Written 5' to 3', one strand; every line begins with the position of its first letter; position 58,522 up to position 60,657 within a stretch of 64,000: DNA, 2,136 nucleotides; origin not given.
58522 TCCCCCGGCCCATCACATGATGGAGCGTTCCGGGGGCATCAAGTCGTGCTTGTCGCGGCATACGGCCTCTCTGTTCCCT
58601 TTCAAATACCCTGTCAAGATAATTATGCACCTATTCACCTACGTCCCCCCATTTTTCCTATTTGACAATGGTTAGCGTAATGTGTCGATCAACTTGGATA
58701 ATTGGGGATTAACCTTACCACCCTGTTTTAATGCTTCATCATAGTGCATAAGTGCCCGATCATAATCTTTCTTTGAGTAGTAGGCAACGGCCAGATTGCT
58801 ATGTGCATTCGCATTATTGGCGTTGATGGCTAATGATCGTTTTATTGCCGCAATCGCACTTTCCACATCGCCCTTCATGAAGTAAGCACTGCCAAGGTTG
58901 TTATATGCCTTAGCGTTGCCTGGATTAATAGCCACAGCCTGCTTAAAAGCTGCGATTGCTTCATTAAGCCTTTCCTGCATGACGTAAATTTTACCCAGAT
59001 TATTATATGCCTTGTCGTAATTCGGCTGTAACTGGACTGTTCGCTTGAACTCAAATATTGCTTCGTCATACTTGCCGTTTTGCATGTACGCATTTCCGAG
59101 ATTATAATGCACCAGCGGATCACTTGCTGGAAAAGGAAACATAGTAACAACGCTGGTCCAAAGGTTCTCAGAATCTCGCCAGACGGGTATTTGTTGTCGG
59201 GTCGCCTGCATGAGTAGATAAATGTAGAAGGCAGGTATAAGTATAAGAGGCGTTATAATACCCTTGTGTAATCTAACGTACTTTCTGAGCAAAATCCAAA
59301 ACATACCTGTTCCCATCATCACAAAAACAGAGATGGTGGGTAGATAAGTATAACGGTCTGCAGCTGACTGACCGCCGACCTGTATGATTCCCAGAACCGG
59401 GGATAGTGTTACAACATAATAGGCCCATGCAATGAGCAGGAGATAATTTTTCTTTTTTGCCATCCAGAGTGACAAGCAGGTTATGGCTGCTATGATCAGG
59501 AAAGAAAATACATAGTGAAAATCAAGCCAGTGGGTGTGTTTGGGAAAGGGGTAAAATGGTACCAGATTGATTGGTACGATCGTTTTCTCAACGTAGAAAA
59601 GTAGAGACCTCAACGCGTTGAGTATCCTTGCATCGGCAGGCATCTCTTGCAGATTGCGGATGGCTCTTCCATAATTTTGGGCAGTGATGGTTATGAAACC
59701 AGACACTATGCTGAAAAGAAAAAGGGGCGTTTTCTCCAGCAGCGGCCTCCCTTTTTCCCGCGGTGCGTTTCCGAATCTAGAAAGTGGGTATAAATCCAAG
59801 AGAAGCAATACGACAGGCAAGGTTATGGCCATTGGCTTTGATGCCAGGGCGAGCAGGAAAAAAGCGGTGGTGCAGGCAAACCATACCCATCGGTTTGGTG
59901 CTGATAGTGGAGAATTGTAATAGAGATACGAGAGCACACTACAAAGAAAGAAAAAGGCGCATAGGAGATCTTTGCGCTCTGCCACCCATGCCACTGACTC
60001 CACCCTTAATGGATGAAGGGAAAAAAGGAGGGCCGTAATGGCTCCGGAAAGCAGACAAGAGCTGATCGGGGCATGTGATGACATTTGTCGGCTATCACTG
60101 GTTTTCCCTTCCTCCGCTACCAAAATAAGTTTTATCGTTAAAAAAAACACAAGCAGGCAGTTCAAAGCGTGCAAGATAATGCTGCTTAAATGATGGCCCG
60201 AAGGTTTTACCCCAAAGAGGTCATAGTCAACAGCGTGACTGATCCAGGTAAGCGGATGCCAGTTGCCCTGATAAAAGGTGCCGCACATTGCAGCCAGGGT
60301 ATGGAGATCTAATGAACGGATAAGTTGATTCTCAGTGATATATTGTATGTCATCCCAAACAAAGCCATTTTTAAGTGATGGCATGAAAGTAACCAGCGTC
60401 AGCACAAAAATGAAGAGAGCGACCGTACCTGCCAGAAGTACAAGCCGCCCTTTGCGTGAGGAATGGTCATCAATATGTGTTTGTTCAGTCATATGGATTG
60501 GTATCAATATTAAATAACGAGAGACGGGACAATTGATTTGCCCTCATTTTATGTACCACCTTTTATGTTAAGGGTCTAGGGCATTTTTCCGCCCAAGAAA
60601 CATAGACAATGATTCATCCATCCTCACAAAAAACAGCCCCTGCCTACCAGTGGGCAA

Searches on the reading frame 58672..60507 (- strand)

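Call 80: search_protein_families(library=pfam, proteins=[window:58672-60507:-], max_evalue=0.0001)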
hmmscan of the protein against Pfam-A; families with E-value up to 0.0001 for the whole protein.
window:58672-60507:- (611 aa): 17 families
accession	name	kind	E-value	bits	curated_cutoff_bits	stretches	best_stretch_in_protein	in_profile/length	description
PF00515.34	TPR_1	-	3.3e-34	115.7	27.8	4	466-497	3-34/34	Tetratricopeptide repeat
PF07719.23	TPR_2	-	2.8e-30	102.3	27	3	465-497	2-34/34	Tetratricopeptide repeat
PF13432.12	TPR_16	-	2e-29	102.1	32.7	3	468-532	1-65/65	Tetratricopeptide repeat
PF13414.12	TPR_11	-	3.8e-28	97.4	26.8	3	505-546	1-42/42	TPR repeat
PF14559.12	TPR_19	-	7.3e-25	87.5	25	3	509-569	2-62/68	Tetratricopeptide repeat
PF13431.12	TPR_17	-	1.7e-22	78.2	24.4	1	520-552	1-33/34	Tetratricopeptide repeat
PF13181.12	TPR_8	-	6.7e-22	76.2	25.7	2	499-530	2-33/34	Tetratricopeptide repeat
PF13424.12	TPR_12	-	2.1e-20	73.1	30.1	1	467-527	6-74/77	Tetratricopeptide repeat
PF13428.12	TPR_14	-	2.1e-15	56.1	23.5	0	467-507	4-44/44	Tetratricopeptide repeat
PF13374.12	TPR_10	-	4.9e-15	55.4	27.5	0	500-527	4-31/42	Tetratricopeptide repeat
PF13176.12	TPR_7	-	6.3e-13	48.1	27.9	0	467-484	2-19/36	Tetratricopeptide repeat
PF23914.1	TPR_CcmH_CycH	-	3.1e-12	47.1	42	1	504-595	56-150/158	Cytochrome c-type biogenesis protein H TPR domain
PF12895.13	ANAPC3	-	2.4e-08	34.6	27.2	0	527-591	18-81/82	Anaphase-promoting complex, cyclosome, subunit 3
PF13371.12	TPR_9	-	4.8e-07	30.1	35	0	470-534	1-65/73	Tetratricopeptide repeat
PF14561.12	TPR_20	-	6e-07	30.1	25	0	515-553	5-43/90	Tetratricopeptide repeat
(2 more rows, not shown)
